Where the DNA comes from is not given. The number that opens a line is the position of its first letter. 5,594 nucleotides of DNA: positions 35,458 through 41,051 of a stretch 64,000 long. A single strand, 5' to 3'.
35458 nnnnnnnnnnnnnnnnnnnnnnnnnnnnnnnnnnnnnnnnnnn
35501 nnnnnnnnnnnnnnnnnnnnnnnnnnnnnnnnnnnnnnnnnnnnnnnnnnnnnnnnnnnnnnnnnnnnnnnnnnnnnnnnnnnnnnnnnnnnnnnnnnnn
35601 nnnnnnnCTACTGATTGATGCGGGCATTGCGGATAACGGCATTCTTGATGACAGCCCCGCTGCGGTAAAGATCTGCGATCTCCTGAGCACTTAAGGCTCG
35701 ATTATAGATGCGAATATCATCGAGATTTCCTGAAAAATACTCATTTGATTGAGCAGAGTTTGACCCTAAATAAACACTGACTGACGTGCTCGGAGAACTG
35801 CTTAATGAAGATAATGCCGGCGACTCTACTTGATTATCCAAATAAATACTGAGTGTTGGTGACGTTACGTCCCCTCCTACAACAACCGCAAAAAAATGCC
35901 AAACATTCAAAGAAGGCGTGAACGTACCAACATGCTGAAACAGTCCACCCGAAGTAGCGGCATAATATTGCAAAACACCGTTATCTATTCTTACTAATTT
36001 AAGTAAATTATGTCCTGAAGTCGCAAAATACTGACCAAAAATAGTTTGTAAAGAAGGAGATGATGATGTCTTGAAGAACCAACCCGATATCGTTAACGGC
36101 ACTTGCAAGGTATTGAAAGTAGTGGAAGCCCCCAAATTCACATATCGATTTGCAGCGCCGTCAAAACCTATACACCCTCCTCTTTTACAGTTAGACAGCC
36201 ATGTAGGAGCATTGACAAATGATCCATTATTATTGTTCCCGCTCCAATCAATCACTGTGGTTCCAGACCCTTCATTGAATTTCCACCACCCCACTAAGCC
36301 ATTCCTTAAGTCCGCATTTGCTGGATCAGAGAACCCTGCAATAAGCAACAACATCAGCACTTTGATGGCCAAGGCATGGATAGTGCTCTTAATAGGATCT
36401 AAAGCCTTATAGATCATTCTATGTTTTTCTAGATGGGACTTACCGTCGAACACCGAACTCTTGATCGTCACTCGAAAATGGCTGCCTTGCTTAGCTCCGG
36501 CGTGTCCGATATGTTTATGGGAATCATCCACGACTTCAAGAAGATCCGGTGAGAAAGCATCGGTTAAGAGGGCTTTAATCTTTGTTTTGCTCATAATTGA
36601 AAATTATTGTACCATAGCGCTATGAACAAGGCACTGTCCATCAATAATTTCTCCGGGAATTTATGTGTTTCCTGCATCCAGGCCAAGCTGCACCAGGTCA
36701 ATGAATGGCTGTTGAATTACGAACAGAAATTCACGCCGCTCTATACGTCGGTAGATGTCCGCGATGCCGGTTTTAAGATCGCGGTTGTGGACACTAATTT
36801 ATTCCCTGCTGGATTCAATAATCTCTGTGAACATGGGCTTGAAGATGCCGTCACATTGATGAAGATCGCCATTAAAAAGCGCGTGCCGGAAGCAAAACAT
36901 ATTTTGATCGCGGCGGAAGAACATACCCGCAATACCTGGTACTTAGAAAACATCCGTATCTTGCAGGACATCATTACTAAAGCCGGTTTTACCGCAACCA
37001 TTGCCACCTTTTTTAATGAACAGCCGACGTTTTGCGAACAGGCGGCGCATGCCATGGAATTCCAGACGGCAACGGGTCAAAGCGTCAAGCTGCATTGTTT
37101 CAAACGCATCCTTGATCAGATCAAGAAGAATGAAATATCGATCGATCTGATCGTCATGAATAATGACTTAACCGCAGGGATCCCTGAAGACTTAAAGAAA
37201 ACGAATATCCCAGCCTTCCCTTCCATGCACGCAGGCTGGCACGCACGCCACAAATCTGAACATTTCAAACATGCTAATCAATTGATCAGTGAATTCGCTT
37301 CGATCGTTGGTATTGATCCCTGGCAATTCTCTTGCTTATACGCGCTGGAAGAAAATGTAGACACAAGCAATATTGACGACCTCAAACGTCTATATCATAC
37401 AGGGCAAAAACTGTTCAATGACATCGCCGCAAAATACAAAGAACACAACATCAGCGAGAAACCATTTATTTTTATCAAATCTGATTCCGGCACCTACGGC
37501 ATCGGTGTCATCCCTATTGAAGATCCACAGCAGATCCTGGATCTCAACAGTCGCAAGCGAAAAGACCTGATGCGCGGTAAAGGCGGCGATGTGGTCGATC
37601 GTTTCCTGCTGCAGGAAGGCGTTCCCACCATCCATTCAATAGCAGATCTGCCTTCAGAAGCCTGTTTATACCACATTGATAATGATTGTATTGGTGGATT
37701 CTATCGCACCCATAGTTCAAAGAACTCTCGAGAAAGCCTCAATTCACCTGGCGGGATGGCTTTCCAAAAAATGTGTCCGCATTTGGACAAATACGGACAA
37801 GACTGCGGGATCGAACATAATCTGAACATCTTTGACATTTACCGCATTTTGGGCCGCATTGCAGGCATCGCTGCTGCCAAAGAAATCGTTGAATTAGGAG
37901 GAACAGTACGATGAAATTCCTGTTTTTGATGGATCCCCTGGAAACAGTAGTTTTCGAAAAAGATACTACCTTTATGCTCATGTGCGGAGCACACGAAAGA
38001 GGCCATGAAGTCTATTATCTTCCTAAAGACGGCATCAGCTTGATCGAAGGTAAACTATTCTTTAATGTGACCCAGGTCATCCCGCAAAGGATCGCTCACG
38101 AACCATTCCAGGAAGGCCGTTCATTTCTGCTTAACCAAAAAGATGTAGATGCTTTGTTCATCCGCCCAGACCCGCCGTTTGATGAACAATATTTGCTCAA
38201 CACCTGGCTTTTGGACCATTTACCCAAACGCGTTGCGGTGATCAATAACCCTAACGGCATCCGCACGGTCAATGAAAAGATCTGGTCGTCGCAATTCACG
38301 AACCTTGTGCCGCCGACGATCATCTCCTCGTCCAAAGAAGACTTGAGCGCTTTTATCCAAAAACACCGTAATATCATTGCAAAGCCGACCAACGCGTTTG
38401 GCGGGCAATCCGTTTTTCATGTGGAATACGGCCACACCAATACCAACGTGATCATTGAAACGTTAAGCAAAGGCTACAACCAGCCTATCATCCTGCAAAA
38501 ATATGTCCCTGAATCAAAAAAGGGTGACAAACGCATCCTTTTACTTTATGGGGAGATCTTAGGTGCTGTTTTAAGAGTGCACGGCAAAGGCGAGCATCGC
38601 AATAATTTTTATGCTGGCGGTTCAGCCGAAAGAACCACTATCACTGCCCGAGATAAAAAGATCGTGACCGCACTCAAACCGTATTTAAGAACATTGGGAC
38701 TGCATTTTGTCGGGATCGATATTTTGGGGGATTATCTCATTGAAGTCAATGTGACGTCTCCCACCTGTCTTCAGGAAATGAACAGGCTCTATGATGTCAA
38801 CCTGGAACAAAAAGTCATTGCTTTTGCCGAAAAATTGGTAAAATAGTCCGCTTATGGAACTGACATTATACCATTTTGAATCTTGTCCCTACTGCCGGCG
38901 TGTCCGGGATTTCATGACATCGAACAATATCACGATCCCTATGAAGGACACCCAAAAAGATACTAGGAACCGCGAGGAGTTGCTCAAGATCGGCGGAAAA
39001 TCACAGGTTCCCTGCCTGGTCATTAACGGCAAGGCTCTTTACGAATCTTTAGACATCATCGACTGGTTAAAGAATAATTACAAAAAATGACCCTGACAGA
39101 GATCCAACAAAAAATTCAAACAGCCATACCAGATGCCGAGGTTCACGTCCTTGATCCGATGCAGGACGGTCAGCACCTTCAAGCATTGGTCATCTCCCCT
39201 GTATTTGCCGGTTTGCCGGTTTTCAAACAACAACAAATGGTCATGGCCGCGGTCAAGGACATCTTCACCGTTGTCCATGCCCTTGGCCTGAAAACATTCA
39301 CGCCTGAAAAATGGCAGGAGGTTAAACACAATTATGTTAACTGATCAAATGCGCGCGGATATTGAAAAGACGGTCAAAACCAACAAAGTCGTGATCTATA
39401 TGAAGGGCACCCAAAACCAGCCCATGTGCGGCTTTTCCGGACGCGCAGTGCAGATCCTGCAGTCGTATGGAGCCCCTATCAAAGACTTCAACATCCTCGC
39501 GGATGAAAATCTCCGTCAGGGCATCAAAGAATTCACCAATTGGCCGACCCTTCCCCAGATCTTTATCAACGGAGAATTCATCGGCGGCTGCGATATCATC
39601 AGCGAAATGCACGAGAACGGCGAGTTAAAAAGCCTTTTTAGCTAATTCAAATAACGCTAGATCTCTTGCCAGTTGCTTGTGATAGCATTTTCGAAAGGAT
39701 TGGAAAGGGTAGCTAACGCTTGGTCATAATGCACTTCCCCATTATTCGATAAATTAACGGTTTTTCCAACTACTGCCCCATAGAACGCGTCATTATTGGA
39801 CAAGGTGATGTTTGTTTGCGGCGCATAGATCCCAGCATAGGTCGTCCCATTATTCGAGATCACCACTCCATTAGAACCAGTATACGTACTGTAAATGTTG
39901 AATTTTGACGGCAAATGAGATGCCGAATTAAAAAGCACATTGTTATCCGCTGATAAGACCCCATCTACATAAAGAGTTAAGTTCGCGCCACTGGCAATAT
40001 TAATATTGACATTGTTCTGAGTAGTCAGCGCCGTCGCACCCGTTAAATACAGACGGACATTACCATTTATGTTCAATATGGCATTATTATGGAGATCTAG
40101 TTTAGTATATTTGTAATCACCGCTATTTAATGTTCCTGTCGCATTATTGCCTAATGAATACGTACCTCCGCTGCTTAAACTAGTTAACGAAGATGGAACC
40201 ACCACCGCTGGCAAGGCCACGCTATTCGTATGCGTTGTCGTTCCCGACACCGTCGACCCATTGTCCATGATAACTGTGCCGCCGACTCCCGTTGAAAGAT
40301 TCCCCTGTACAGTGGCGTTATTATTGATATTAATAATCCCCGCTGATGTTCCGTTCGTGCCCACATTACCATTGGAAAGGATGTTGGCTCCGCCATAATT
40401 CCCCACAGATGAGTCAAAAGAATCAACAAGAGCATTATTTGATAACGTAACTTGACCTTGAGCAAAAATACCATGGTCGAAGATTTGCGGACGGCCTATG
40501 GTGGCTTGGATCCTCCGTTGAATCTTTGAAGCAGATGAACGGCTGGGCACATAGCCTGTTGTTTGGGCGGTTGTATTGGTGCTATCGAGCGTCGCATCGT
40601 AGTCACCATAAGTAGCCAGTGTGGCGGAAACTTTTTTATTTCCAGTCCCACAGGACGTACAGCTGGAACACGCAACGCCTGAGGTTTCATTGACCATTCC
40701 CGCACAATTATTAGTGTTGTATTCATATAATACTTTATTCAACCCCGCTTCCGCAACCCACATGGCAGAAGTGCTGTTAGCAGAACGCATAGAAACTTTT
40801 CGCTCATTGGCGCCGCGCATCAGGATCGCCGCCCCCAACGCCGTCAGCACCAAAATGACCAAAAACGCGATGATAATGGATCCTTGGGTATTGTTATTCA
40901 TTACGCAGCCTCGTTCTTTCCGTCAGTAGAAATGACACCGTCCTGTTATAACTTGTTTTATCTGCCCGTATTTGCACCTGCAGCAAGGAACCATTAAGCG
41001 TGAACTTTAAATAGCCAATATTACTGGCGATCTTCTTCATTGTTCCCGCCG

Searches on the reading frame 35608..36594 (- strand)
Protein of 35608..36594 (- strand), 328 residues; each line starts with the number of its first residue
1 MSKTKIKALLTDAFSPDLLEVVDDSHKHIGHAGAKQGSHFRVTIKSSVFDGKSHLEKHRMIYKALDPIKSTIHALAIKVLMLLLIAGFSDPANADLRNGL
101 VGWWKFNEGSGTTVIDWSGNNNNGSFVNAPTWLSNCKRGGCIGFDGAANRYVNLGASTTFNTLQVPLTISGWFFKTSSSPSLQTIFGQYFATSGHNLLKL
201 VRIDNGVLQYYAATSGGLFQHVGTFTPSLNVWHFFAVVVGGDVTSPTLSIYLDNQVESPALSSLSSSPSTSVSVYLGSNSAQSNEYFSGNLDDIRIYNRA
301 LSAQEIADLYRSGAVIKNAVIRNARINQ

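Call 11: search_protein_families(library=pfam, proteins=[window:35608-36594:-])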
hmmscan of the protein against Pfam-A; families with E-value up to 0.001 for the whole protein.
window:35608-36594:- (328 aa): 2 families
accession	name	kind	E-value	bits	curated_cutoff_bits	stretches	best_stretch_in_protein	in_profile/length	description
PF01722.23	BolA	-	1.8e-22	79.9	25.7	1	10-79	1-71/76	BolA-like protein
PF13385.13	Laminin_G_3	-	1.1e-17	65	27.6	1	149-307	4-151/151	Concanavalin A-like lectin/glucanases superfamily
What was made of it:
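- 35608..36594 (-): Downstream flanking gene: BolA-LamG fusion protein (328 aa). Pfam BolA and Laminin_G_3 (call 11).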

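Call 14: find_encoding_contigs(protein=window:35608-36594:-, flank=10000, max_places=6)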
Protein window:35608-36594:- (328 aa): 1 contig read that carries it; 1 place shown.
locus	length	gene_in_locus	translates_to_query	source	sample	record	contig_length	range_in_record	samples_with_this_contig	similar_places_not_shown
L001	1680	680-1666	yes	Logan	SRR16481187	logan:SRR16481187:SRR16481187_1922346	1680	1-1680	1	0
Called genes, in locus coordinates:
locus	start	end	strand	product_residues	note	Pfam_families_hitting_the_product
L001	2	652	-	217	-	?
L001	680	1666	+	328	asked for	PF01722:BolA, PF13385:Laminin_G_3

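Call 15: find_homologous_proteins(query=window:35608-36594:-)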
Query window:35608-36594:- (328 aa): 154 proteins with E <= 0.001 among 2787 candidates; the best 120 are listed.
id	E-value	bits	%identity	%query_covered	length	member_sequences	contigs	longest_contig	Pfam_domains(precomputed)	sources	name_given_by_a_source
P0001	2.0e-82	295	53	100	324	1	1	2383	PF01722.24,PF13385.14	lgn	-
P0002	5.2e-58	215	49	66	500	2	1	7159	PF13385.14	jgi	-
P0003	1.7e-44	171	40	75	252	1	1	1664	PF13385.14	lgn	-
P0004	6.1e-41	159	46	62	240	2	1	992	PF13385.14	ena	-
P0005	4.1e-38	150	44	62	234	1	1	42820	PF13385.14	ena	-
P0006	2.6e-34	137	32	67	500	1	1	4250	PF13385.14,PF02973.23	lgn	-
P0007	1.6e-33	135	34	65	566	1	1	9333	PF07953.21,PF00354.25,PF13385.14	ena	-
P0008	1.1e-32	132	38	72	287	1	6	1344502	PF07953.21,PF13385.14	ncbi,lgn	-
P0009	2.2e-32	131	35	72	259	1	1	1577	PF07953.21,PF13385.14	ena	-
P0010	2.8e-32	130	35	73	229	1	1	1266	PF13385.14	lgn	-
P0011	2.4e-29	121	33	77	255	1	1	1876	PF13385.14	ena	-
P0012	2.6e-29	121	36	73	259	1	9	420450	PF07953.21,PF13385.14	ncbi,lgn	-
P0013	6.4e-28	116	33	77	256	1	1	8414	PF13385.14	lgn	-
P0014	4.3e-27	113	34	73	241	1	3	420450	PF13385.14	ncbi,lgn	-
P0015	5.3e-27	113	36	78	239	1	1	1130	PF13385.14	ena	-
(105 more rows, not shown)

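Call 41: find_encoding_contigs(protein=P0001, flank=10000)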
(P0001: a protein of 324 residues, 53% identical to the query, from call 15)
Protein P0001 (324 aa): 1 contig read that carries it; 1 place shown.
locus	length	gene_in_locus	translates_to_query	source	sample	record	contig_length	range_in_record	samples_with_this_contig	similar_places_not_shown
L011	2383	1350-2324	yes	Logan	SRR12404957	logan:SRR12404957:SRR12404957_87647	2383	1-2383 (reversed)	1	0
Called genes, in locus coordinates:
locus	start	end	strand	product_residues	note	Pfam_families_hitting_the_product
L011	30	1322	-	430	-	PF08886:GshA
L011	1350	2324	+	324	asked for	PF01722:BolA, PF13385:Laminin_G_3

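Call 69: find_encoding_contigs(protein=P0002, flank=5000, max_places=3)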
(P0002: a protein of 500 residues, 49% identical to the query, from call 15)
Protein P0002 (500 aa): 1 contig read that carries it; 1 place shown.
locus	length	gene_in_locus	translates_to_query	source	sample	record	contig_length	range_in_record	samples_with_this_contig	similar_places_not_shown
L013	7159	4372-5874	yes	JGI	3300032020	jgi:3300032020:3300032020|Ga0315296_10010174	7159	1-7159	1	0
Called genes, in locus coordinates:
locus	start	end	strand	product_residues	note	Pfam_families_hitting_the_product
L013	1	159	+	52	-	?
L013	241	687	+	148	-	-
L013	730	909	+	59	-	-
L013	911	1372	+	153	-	-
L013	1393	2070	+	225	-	PF24175:SU10_adaptor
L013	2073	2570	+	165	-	-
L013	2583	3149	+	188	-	-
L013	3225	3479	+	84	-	-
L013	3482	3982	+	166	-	-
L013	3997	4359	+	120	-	-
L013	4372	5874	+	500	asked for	PF13385:Laminin_G_3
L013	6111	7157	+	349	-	?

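Call 70: find_encoding_contigs(protein=P0005, flank=5000, max_places=3)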
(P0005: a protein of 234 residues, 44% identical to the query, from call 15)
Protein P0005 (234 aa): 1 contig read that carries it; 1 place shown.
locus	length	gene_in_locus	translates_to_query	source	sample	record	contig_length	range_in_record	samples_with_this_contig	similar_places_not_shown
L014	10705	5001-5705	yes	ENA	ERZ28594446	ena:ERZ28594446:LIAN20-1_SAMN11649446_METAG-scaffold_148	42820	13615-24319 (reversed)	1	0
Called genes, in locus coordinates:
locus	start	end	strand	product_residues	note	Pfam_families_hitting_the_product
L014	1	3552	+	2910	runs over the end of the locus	-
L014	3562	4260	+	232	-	PF07953:Toxin_R_bind_N, PF13385:Laminin_G_3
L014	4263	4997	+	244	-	PF13385:Laminin_G_3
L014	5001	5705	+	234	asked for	PF13385:Laminin_G_3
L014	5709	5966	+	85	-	-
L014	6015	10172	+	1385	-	-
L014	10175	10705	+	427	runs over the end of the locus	-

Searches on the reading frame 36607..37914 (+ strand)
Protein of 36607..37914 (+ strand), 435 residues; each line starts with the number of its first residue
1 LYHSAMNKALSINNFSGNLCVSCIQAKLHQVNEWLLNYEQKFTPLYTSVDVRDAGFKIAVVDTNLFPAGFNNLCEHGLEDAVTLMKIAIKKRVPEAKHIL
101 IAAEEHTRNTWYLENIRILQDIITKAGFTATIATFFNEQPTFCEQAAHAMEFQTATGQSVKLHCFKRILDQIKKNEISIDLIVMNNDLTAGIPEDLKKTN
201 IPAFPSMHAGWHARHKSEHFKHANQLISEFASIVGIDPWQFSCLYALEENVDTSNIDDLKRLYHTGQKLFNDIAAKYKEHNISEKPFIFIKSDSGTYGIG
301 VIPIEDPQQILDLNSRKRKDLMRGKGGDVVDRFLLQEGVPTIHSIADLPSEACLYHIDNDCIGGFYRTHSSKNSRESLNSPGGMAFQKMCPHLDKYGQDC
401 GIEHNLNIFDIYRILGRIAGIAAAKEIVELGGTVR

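Call 11: search_protein_families(library=pfam, proteins=[window:36607-37914:+])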
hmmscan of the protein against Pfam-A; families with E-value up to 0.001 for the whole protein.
window:36607-37914:+ (435 aa): 1 family
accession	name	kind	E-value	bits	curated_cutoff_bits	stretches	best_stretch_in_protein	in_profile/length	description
PF08886.16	GshA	-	1.8e-115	386.2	25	1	24-427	4-402/402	Glutamate-cysteine ligase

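Call 13: find_encoding_contigs(protein=window:36607-37914:+, flank=10000, max_places=6)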
Protein window:36607-37914:+ (435 aa): no gene with exactly this product is on record in the collection.

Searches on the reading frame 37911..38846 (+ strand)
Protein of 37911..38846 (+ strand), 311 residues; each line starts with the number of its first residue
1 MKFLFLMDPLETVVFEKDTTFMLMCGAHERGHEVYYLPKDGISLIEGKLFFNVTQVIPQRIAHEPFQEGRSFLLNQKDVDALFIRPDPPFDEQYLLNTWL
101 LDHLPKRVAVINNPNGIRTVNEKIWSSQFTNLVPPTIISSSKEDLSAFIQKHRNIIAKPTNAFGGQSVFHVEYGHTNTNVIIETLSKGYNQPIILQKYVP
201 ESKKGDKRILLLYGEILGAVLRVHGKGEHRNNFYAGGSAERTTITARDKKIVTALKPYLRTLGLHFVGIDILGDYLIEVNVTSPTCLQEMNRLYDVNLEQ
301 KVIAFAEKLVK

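Call 11: search_protein_families(library=pfam, proteins=[window:37911-38846:+])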
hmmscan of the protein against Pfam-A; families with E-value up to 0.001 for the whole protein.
window:37911-38846:+ (311 aa): 4 families
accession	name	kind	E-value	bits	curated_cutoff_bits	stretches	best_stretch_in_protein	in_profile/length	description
PF02955.21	GSH-S_ATP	-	6.4e-58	195.5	23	1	122-294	1-174/175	Prokaryotic glutathione synthetase, ATP-grasp domain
PF02951.20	GSH-S_N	-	2.9e-29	102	21.3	1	1-118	1-119/119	Prokaryotic glutathione synthetase, N-terminal domain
PF08443.16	RimK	-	1.8e-17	64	21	1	133-304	18-186/188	RimK-like ATP-grasp domain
PF14398.11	ATPgrasp_YheCD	-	3.7e-07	30.1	26.8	1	127-178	23-74/255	YheC/D like ATP-grasp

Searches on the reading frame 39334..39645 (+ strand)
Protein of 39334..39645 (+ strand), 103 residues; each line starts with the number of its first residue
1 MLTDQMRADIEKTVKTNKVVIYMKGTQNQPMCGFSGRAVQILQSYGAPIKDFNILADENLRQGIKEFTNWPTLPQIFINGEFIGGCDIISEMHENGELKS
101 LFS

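Call 51: search_protein_families(library=pfam, proteins=[window:39334-39645:+], max_evalue=0.00001)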
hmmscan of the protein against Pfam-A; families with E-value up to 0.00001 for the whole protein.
window:39334-39645:+ (103 aa): 1 family
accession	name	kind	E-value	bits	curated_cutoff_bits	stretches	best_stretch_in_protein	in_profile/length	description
PF00462.30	Glutaredoxin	-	2e-21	76.4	22.9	1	19-83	1-60/60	Glutaredoxin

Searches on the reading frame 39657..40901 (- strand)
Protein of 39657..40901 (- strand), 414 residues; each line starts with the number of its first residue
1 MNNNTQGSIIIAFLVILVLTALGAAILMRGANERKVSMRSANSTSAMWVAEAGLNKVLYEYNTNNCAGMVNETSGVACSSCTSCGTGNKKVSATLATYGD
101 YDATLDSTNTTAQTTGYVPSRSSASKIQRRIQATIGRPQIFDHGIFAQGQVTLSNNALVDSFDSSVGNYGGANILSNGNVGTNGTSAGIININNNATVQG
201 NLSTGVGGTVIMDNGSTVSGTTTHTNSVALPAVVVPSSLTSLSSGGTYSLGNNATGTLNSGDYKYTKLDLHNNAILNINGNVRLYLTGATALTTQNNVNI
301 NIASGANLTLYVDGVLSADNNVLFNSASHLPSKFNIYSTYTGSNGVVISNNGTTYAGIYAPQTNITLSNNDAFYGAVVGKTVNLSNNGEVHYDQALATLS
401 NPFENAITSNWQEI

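Call 51: search_protein_families(library=pfam, proteins=[window:39657-40901:-], max_evalue=0.00001)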
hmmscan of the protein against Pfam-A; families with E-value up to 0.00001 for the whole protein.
window:39657-40901:- (414 aa): 1 family
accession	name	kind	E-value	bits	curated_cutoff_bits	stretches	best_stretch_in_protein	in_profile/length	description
PF23981.1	DUF7305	-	1.6e-19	70.9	27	1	218-398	5-184/185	Domain of unknown function (DUF7305)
